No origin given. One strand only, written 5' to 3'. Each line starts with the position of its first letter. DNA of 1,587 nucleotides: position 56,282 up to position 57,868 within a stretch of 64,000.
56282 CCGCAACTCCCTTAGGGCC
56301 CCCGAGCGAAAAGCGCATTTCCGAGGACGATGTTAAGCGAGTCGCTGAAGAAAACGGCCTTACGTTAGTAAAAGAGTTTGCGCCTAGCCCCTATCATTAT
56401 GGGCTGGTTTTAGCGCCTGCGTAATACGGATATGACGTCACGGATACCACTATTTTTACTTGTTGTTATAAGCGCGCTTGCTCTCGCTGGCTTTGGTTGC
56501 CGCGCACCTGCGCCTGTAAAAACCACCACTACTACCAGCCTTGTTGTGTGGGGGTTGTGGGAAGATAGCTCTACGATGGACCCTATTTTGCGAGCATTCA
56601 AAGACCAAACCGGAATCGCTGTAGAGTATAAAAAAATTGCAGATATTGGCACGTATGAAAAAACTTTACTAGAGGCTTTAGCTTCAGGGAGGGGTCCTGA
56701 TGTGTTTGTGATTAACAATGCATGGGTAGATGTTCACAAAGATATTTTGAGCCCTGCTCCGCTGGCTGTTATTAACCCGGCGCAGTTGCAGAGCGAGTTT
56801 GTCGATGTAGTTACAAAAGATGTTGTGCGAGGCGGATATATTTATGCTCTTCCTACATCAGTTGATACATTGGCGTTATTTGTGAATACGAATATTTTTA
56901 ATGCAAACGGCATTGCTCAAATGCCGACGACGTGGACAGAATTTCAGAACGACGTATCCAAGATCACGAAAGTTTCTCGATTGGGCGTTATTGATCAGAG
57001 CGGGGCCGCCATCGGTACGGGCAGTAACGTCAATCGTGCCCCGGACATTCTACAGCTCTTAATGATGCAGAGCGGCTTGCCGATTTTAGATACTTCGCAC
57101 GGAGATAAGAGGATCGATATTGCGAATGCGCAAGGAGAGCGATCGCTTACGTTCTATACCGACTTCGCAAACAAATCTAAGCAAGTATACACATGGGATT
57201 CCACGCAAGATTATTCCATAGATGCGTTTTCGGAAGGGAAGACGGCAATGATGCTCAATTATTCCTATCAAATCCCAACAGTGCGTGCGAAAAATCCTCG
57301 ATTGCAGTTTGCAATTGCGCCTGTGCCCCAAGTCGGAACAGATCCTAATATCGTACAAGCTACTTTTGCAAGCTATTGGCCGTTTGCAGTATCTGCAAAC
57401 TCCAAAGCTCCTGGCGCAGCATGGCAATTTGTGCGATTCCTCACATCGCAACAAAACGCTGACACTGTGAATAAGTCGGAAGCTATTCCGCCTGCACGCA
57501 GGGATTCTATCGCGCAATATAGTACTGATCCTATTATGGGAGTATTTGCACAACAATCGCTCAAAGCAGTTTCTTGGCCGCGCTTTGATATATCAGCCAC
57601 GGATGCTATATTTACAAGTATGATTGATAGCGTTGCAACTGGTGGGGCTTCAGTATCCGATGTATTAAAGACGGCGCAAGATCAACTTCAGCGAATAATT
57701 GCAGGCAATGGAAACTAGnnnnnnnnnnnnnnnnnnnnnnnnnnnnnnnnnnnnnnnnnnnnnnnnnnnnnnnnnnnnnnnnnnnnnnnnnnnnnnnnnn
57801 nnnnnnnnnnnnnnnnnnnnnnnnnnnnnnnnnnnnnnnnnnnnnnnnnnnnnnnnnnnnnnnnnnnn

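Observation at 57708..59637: Tandem array of four (possibly five) paralogous small membrane proteins resembling TrbC/VirB2-type pilins, with no other secretion-system genes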

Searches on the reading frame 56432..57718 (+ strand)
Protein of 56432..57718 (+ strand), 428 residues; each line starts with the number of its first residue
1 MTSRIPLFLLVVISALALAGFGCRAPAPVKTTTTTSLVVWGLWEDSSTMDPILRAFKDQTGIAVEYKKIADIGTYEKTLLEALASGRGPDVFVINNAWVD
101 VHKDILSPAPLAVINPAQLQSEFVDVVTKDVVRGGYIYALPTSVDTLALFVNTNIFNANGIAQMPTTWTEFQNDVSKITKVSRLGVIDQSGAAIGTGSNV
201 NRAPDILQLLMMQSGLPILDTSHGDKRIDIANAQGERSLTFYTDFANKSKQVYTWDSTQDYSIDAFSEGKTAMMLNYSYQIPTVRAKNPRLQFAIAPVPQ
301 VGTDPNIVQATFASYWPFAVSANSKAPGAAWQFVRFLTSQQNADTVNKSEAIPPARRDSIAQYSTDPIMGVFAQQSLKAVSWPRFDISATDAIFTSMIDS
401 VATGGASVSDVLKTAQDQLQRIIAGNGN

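Call 3: search_protein_families(library=pfam, proteins=[window:56432-57718:+], max_evalue=1)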
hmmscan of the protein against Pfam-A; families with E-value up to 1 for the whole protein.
window:56432-57718:+ (428 aa): 4 families
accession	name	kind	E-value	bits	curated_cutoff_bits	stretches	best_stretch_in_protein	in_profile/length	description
PF01547.30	SBP_bac_1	-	3.1e-31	109.9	26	1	46-343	7-306/307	Bacterial extracellular solute-binding protein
PF13416.11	SBP_bac_8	-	4.1e-27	96.1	27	1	54-369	4-277/279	Bacterial extracellular solute-binding protein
PF13531.11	SBP_bac_11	-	0.00055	20.2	25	1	313-348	188-223/227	Bacterial extracellular solute-binding protein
PF13343.11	SBP_bac_6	-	0.0082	16.1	24.6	0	313-354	178-219/245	Bacterial extracellular solute-binding protein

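Call 4: search_protein_families(library=ncbifam, proteins=[window:56432-57718:+], max_evalue=1)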
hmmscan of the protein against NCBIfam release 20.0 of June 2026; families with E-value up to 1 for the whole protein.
window:56432-57718:+ (428 aa): 3 families
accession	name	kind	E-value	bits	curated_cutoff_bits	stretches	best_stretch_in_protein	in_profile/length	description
NF053763.1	ABCarbgalBndGanS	equivalog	4.6e-14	52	700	2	30-189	34-190/420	galactooligosaccharide ABC transporter substrate-binding protein GanS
NF007011.0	PRK09474.1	equivalog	4.6e-13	48.7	291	2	13-173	10-160/396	maltose/maltodextrin ABC transporter substrate-binding protein MalE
TIGR03850.1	bind_CPR_0540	equivalog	5.2e-09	35.2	299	2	290-419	300-432/437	carbohydrate ABC transporter substrate-binding protein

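Call 57: find_homologous_proteins(query=window:56432-57718:+, max_evalue=0.00001)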
Query window:56432-57718:+ (428 aa): 1042 proteins with E <= 0.00001 among 8000 candidates; the best 120 are listed.
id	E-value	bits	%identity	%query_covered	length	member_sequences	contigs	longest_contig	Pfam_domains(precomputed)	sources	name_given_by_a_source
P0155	1.3e-277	938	99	100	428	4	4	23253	PF13416.12,PF01547.31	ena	-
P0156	4.3e-276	933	98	100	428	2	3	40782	PF13416.12,PF01547.31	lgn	-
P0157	8.1e-253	856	90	100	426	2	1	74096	PF13531.12,PF13416.12,PF01547.31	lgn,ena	-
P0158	1.1e-240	816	85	100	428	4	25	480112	PF13531.12,PF13416.12,PF01547.31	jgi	jgi:ABC-type glycerol-3-phosphate transport system substrate-binding protein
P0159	3.1e-234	795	84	100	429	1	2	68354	PF13531.12,PF13416.12,PF01547.31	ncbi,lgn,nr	ncbi:MAG TPA: extracellular solute-binding protein [Candidatus Andersenbacteria bacterium]|nr:extrac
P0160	1.6e-232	789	83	100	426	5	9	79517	PF13531.12,PF13416.12,PF01547.31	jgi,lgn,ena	-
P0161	5.4e-213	725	76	100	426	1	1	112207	PF13416.12,PF01547.31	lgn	-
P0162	2.9e-201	686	70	99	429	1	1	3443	PF13531.12,PF13416.12,PF01547.31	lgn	-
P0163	1.3e-199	681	69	100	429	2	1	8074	PF13531.12,PF13416.12,PF01547.31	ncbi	-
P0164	1.9e-196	671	68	99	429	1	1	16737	PF13531.12,PF13416.12,PF01547.31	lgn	-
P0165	4.6e-196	669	67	100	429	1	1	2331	PF13416.12,PF01547.31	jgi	-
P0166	1.6e-195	668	68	100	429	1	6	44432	PF13416.12,PF01547.31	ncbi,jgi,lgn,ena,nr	ncbi:MAG TPA: extracellular solute-binding protein [Candidatus Andersenbacteria bacterium]|nr:extrac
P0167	3.3e-195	667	68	100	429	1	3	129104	PF13531.12,PF13416.12,PF01547.31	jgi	jgi:multiple sugar transport system substrate-binding protein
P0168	3.7e-195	666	68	100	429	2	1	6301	PF13416.12,PF01547.31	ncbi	-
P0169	1.2e-194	665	69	99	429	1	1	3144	PF13531.12,PF13416.12,PF01547.31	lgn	-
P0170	1.4e-194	664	68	100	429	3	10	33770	PF13531.12,PF13416.12,PF13343.12,PF01547.31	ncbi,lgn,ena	-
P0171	1.5e-194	664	68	100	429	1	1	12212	PF13531.12,PF13416.12,PF01547.31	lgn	-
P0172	5.9e-194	662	67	100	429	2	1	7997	PF13416.12,PF01547.31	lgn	-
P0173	2.0e-193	661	69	99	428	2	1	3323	PF13531.12,PF13416.12,PF01547.31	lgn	-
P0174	2.6e-193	660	67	100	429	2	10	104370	PF13531.12,PF13416.12,PF01547.31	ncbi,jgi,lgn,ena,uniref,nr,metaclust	ncbi:MAG: hypothetical protein A3C02_02060 [Candidatus Andersenbacteria bacterium RIFCSPHIGHO2_02_FU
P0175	4.1e-193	660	66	100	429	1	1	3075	PF13531.12,PF13416.12,PF01547.31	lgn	-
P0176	7.7e-193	659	68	100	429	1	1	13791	PF13531.12,PF13416.12,PF01547.31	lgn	-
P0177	2.5e-192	657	67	100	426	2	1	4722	PF13416.12,PF01547.31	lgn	-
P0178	5.0e-192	656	66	100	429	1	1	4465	PF13416.12,PF01547.31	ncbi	-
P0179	8.1e-192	655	68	99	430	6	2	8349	PF13531.12,PF13416.12,PF01547.31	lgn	-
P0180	1.0e-191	655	66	100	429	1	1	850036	PF13416.12,PF01547.31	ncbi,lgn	-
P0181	2.3e-191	654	67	100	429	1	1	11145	PF13416.12,PF01547.31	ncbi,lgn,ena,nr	ncbi:MAG: extracellular solute-binding protein [bacterium]|nr:extracellular solute-binding protein [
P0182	5.4e-191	653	66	99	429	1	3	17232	PF13531.12,PF13416.12,PF01547.31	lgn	-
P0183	4.4e-190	650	66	100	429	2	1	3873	PF13531.12,PF13416.12,PF01547.31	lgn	-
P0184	1.3e-189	648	65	100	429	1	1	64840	PF13416.12,PF01547.31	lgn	-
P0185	3.6e-189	647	66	100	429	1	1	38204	PF13416.12,PF01547.31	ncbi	-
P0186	8.3e-169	580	67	88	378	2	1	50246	PF13416.12,PF01547.31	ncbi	-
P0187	1.6e-166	572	59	98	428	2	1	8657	PF13416.12,PF01547.31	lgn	-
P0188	1.1e-163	563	59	98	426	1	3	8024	PF13531.12,PF13416.12,PF01547.31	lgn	-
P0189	1.2e-163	563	61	98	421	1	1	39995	PF13416.12,PF01547.31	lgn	-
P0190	3.1e-163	561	60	97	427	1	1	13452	PF13416.12,PF01547.31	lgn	-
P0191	6.8e-163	560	60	97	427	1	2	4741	PF13531.12,PF13416.12,PF01547.31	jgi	jgi:multiple sugar transport system substrate-binding protein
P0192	1.4e-162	559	60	97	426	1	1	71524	PF13416.12,PF01547.31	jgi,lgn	-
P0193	2.8e-162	558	58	99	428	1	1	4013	PF13416.12,PF01547.31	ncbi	-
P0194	3.6e-162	558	58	95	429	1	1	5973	PF13531.12,PF13416.12,PF01547.31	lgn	-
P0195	1.1e-161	556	60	99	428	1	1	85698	PF13531.12,PF13416.12,PF01547.31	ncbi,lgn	ncbi:MAG: extracellular solute-binding protein [Candidatus Andersenbacteria bacterium]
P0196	2.7e-161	555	60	99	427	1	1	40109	PF13416.12,PF01547.31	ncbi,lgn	ncbi:MAG: extracellular solute-binding protein [Candidatus Andersenbacteria bacterium]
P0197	3.9e-161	554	61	97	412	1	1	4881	PF13416.12,PF01547.31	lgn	-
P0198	5.4e-161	554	59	97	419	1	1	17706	PF13416.12,PF01547.31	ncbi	-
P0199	1.8e-160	552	59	98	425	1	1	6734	PF13531.12,PF13416.12,PF01547.31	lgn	-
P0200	1.9e-160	552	59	97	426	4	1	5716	PF13531.12,PF13416.12,PF01547.31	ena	-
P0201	3.4e-160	551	59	100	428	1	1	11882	PF13531.12,PF13416.12,PF01547.31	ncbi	-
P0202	5.3e-160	551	60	97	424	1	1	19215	PF13416.12,PF01547.31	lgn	-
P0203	6.9e-160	550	59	95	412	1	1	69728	PF13416.12,PF01547.31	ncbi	-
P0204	3.4e-159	548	58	99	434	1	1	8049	PF13531.12,PF13416.12,PF01547.31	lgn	-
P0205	3.5e-159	548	57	99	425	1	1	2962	PF13416.12,PF01547.31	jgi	jgi:multiple sugar transport system substrate-binding protein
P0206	5.8e-159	547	56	99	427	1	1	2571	PF13416.12,PF01547.31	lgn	-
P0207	9.4e-159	547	58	99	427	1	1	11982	PF13531.12,PF13416.12,PF01547.31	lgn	-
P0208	2.1e-158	545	58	100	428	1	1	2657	PF13531.12,PF13416.12,PF01547.31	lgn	-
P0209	4.5e-158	544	57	96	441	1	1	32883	PF13416.12,PF01547.31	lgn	-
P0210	7.8e-158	543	60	96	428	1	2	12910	PF13531.12,PF13416.12,PF13343.12,PF01547.31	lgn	-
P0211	1.4e-157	543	57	100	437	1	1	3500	PF13416.12,PF01547.31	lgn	-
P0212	3.6e-157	541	59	96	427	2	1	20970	PF13416.12,PF01547.31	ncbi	-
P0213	5.2e-157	541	59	97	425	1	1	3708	PF13416.12,PF01547.31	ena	-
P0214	4.1e-156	538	59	98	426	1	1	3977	PF13531.12,PF13416.12,PF01547.31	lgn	-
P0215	5.3e-156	537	57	99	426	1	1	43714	PF13531.12,PF13416.12,PF01547.31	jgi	jgi:multiple sugar transport system substrate-binding protein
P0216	8.1e-156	537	58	98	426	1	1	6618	PF13531.12,PF13416.12,PF01547.31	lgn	-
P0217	9.0e-156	537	56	94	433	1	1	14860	PF13416.12,PF01547.31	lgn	-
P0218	1.6e-155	536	56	98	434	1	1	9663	PF13531.12,PF13416.12,PF01547.31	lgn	-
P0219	1.8e-155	536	57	98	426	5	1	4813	PF13416.12,PF01547.31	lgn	-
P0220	2.4e-155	535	55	100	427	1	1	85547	PF13531.12,PF13416.12,PF01547.31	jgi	jgi:multiple sugar transport system substrate-binding protein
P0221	3.6e-155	535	55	96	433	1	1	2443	PF13416.12,PF01547.31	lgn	-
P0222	3.8e-155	535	58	97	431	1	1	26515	PF13416.12,PF01547.31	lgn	-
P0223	5.0e-155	534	58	100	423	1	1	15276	PF13416.12,PF01547.31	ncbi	-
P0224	5.1e-155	534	57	99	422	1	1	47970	PF13416.12,PF01547.31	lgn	-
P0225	5.7e-155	534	56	98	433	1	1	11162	PF13531.12,PF13416.12,PF01547.31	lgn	-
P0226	8.3e-155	534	55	99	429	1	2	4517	PF13416.12,PF01547.31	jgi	-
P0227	9.4e-155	533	58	97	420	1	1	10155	PF13416.12,PF01547.31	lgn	-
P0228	1.4e-154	533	57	98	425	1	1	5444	PF13416.12,PF01547.31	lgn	-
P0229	1.6e-153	529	56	99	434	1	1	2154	PF13416.12,PF01547.31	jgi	jgi:multiple sugar transport system substrate-binding protein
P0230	2.4e-153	529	56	97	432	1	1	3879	PF13416.12,PF01547.31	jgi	jgi:multiple sugar transport system substrate-binding protein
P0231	2.6e-153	529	57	95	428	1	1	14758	PF13416.12,PF01547.31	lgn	-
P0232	2.8e-153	528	57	97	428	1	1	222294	PF13416.12,PF01547.31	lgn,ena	-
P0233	1.4e-152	526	55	98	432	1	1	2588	PF13416.12,PF01547.31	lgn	-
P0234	1.5e-152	526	58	98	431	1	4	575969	PF13416.12,PF01547.31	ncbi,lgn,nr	ncbi:MAG: extracellular solute-binding protein [Candidatus Andersenbacteria bacterium]|nr:extracellu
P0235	8.4e-152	524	57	98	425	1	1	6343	PF13531.12,PF13416.12,PF01547.31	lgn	-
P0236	1.9e-151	522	57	97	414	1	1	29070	PF13531.12,PF13416.12,PF01547.31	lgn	-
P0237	2.3e-151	522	56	96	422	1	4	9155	PF13416.12,PF01547.31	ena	-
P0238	3.0e-151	522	55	98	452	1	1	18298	PF13416.12,PF01547.31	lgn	-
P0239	3.8e-151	521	56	97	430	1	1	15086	PF13416.12,PF01547.31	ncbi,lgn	-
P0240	4.4e-151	521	57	98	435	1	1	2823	PF13416.12,PF01547.31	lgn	-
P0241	4.7e-151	521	56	99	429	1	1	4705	PF13416.12,PF01547.31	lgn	-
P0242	6.6e-151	521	56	97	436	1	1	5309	PF13416.12,PF01547.31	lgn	-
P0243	7.3e-151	521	62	88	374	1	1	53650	PF13531.12,PF13416.12,PF01547.31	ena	-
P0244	8.8e-151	520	56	98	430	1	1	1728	PF13416.12,PF01547.31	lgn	-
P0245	1.1e-150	520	57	98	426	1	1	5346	PF13531.12,PF13416.12,PF01547.31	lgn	-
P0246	1.7e-150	519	57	97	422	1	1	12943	PF13416.12,PF01547.31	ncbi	ncbi:MAG: extracellular solute-binding protein [Candidatus Andersenbacteria bacterium]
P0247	2.1e-150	519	55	98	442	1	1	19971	PF13416.12,PF01547.31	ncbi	-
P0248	2.2e-150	519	57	99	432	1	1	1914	PF13416.12,PF01547.31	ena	-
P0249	2.5e-150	519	55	99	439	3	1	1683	PF13416.12,PF01547.31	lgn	-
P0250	5.2e-150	518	56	94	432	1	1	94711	PF13416.12,PF01547.31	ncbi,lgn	ncbi:MAG: extracellular solute-binding protein [Candidatus Andersenbacteria bacterium]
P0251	9.2e-150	517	58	90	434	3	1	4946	PF13416.12,PF01547.31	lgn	-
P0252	1.6e-149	516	55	99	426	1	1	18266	PF13416.12,PF01547.31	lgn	-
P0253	1.7e-149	516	54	99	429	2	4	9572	PF13531.12,PF13416.12,PF01547.31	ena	-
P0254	1.8e-149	516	55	98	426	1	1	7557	PF13416.12,PF01547.31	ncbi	-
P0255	2.0e-149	516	56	99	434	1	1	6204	PF13416.12,PF01547.31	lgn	-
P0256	2.5e-149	515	55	98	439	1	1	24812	PF13416.12,PF01547.31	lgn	-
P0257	3.9e-149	515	57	98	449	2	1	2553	PF13416.12,PF01547.31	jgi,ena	-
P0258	5.1e-149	514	56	98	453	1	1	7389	PF13416.12,PF01547.31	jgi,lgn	-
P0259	1.2e-148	513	53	99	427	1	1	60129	PF13416.12,PF01547.31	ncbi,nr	ncbi:MAG: extracellular solute-binding protein [bacterium]|nr:extracellular solute-binding protein [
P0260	1.3e-148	513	54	98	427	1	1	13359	PF13416.12,PF01547.31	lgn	-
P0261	1.3e-148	513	56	95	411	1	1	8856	PF13416.12,PF01547.31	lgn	-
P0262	1.6e-148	513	56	100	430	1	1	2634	PF13416.12,PF01547.31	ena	-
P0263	2.2e-148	512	53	98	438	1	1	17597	PF13416.12,PF01547.31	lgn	-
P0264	3.5e-148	512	56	96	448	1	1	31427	PF13416.12,PF01547.31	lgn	-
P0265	5.0e-148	511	53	99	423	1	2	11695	PF13416.12,PF13343.12,PF01547.31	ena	-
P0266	6.1e-148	511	53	98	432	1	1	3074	PF13416.12,PF01547.31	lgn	-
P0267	7.3e-148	511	55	99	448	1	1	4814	PF13416.12,PF01547.31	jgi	jgi:multiple sugar transport system substrate-binding protein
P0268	1.1e-147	510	56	98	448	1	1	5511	PF13416.12,PF01547.31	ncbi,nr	ncbi:MAG: extracellular solute-binding protein [Candidatus Andersenbacteria bacterium]|nr:extracellu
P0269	1.2e-147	510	55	99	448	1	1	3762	PF13416.12,PF01547.31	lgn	-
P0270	2.5e-147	509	55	98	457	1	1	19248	PF13416.12,PF01547.31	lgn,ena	-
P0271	7.6e-147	507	55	96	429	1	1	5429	PF13416.12,PF01547.31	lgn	-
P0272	1.0e-146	507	56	96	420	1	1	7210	PF13416.12,PF01547.31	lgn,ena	-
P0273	1.3e-146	507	55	96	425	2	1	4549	PF13416.12,PF13343.12,PF01547.31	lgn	-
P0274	1.5e-146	506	59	89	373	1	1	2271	PF13416.12,PF01547.31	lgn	-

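Call 58: find_encoding_contigs(protein=P0234, flank=8000, max_places=1)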
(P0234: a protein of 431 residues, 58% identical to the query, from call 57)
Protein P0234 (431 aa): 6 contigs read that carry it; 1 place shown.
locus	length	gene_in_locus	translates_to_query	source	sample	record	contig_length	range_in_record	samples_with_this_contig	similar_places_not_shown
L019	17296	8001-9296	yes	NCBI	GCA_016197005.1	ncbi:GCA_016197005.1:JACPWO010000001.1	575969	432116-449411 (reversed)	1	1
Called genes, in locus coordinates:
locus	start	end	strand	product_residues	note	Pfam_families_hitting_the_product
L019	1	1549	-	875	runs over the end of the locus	PF00690:Cation_ATPase_N, PF00122:E1-E2_ATPase, PF00702:Hydrolase, PF13246:Cation_ATPase, PF00689:Cation_ATPase_C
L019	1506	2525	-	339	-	-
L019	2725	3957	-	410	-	PF21710:Spt6_S1 (faint), PF23459:S1_RRP5 (faint), PF21543:CvfB_2nd (faint), PF00575:S1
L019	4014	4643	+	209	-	PF13483:Lactamase_B_3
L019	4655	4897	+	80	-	-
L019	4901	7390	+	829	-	PF00521:DNA_topoisoIV, PF03989:DNA_gyraseA_C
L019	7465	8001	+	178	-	PF01209:Ubie_methyltran, PF13847:Methyltransf_31, PF13649:Methyltransf_25, PF08241:Methyltransf_11, PF08242:Methyltransf_12 (weak)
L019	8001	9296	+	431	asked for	PF01547:SBP_bac_1, PF13416:SBP_bac_8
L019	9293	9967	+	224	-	PF18895:T4SS_pilin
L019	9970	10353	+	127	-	PF04956:TrbC (weak), PF18895:T4SS_pilin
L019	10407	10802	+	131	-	PF04956:TrbC (weak), PF18895:T4SS_pilin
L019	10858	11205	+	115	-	PF04956:TrbC (weak), PF18895:T4SS_pilin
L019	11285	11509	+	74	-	-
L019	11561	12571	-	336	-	-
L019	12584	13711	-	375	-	-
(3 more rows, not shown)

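Call 59: find_encoding_contigs(protein=P0259, flank=8000, max_places=1)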
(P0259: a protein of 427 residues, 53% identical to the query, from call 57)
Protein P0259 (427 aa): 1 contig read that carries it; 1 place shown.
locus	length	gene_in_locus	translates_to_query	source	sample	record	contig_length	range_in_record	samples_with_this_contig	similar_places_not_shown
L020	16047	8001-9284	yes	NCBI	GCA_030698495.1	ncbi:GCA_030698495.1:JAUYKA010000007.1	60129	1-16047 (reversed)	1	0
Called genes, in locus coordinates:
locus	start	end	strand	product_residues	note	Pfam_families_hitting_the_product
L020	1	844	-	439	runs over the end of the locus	PF04932:Wzy_C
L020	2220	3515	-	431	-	PF21710:Spt6_S1 (faint), PF00575:S1, PF23459:S1_RRP5 (weak)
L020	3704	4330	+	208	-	PF13483:Lactamase_B_3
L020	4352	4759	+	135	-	-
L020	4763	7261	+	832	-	PF00521:DNA_topoisoIV, PF03989:DNA_gyraseA_C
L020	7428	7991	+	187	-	PF01135:PCMT, PF01209:Ubie_methyltran, PF13489:Methyltransf_23 (weak), PF13847:Methyltransf_31, PF08241:Methyltransf_11, PF08242:Methyltransf_12 (weak), PF13649:Methyltransf_25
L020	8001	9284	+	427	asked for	PF01547:SBP_bac_1, PF13416:SBP_bac_8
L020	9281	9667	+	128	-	PF04956:TrbC (weak), PF18895:T4SS_pilin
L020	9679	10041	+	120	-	PF18895:T4SS_pilin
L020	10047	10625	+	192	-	PF18895:T4SS_pilin (weak)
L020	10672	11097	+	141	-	PF18895:T4SS_pilin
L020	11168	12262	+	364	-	PF04290:DctQ (faint), PF18895:T4SS_pilin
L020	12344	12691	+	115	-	PF04956:TrbC (weak), PF18895:T4SS_pilin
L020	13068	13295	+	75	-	-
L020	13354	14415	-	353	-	-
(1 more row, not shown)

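Call 60: find_encoding_contigs(protein=P0180, flank=8000, max_places=1)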
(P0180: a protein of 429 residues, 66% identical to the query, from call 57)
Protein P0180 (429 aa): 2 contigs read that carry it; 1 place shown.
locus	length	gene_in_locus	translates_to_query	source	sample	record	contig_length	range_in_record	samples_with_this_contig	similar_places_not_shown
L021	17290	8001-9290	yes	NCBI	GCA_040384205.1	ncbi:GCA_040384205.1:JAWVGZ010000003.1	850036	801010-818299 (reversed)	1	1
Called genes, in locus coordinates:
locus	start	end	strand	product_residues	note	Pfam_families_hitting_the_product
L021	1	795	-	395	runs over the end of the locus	PF08529:NusA_N, PF00575:S1 (weak), PF13184:KH_NusA_1st, PF26594:KH_NusA_2nd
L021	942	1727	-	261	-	PF13246:Cation_ATPase (weak)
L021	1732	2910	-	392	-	PF04932:Wzy_C (weak)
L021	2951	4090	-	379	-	PF00575:S1 (weak), PF23459:S1_RRP5 (faint), PF21710:Spt6_S1 (faint), PF00575:S1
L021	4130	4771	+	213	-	PF13483:Lactamase_B_3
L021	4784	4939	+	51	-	-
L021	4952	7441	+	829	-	PF00521:DNA_topoisoIV, PF03989:DNA_gyraseA_C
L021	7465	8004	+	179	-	PF01209:Ubie_methyltran, PF13847:Methyltransf_31, PF08241:Methyltransf_11, PF08242:Methyltransf_12, PF13649:Methyltransf_25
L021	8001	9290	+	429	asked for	PF01547:SBP_bac_1, PF13416:SBP_bac_8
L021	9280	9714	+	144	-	PF18895:T4SS_pilin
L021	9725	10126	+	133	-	PF04956:TrbC (faint), PF18895:T4SS_pilin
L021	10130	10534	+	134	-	PF18895:T4SS_pilin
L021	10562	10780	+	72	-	-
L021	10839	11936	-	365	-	-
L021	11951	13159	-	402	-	-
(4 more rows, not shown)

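Call 65: search_solved_structures(query=window:56432-57718:+, max_evalue=0.001)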
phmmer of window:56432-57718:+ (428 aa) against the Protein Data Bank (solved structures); distinct sequences matched with E-value up to 0.001: 33.
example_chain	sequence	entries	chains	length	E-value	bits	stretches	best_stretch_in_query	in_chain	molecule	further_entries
4r9f_A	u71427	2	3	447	1.5e-15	60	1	9-369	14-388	MBP1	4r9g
6dts_A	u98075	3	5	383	1.2e-14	57.1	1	35-421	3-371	maltose-binding protein MalE2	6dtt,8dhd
2fnc_A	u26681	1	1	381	3.7e-14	55.5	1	37-421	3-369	maltose ABC transporter, periplasmic maltose-binding protein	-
2zyk_A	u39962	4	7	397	2.4e-13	52.8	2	36-171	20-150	Solute-binding protein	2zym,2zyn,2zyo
5ci5_A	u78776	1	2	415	1.2e-12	50.5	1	42-359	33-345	Extracellular solute-binding protein family 1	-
2gha_A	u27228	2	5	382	3.9e-11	45.5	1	258-426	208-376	maltose ABC transporter, periplasmic maltose-binding protein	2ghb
5ysb_A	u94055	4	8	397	1.1e-10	44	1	35-423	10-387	Lin1841 protein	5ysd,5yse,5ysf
6dtu_A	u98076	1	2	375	1.2e-10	43.9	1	258-420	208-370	maltose-binding protein MalE1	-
6jam_A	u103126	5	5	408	4.3e-10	42.1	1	46-423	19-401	ABC transporter, periplasmic substrate-binding protein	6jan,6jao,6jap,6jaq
6jal_A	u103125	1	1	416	4.4e-10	42.1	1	46-423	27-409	ABC transporter, periplasmic substrate-binding protein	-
6j9w_A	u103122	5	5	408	5.7e-10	41.7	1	46-423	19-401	ABC transporter, periplasmic substrate-binding protein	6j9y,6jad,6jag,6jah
6jar_A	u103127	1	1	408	8.6e-10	41.1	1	46-423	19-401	ABC transporter, periplasmic substrate-binding protein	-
3jzj_A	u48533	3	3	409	1e-09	40.9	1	62-358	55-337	Acarbose/maltose binding protein GacH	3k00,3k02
3k01_A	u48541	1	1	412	1.1e-09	40.8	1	60-358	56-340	Acarbose/maltose binding protein GacH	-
1eu8_A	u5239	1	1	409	1.1e-09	40.7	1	57-341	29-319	TREHALOSE/MALTOSE BINDING PROTEIN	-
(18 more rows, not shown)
